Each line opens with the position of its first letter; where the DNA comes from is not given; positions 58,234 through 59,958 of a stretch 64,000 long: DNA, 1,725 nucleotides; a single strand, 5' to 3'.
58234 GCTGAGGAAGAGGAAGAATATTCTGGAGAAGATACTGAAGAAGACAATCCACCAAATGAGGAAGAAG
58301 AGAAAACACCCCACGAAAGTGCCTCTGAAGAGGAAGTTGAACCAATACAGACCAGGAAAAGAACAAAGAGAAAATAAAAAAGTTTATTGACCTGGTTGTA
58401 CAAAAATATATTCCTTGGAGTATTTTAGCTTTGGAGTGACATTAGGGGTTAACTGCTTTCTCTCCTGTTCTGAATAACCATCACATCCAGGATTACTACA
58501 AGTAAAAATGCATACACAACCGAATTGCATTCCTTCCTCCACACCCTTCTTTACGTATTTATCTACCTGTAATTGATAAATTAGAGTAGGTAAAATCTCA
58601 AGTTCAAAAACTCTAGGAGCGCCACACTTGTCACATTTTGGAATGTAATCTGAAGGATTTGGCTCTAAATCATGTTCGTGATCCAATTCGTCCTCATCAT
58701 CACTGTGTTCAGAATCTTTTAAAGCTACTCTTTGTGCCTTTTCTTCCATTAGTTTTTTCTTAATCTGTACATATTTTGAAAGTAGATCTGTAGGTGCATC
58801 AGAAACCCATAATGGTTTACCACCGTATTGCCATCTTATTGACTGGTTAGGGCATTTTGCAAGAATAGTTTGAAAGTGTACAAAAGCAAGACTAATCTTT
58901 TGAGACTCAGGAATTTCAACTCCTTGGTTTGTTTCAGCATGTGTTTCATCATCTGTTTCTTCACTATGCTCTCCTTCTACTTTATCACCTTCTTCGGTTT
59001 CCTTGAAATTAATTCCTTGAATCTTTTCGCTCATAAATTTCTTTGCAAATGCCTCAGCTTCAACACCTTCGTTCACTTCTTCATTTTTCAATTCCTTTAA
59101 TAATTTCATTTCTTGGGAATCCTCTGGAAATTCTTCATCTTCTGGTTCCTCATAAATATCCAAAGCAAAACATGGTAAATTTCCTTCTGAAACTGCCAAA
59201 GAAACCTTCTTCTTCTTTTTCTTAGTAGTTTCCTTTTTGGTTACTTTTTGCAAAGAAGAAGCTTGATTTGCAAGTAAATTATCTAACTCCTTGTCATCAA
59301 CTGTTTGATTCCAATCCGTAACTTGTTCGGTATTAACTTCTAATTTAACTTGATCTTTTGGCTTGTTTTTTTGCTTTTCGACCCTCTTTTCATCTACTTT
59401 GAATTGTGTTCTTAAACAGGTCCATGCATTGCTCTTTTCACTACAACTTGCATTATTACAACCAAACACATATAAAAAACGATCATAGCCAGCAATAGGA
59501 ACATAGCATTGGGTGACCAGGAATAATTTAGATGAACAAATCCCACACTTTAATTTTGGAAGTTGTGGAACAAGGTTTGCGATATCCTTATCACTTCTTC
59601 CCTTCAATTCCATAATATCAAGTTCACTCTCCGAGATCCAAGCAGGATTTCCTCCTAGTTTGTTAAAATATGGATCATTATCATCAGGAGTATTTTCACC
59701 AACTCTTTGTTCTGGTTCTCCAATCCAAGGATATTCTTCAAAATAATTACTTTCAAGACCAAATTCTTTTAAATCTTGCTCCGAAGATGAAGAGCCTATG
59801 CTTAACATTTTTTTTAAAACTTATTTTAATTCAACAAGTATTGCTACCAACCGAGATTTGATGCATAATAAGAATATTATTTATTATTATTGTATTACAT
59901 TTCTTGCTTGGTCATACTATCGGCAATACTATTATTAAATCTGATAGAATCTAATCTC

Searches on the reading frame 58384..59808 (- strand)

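Call 40: search_protein_families(library=pfam, proteins=[window:58384-59808:-], max_evalue=0.001)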
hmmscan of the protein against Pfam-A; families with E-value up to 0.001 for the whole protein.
window:58384-59808:- (474 aa): 1 family
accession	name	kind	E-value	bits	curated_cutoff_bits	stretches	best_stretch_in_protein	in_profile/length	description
PF04194.18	PDCD2_C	-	5e-22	78.4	30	1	308-447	3-94/111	Programmed cell death protein 2, C-terminal putative domain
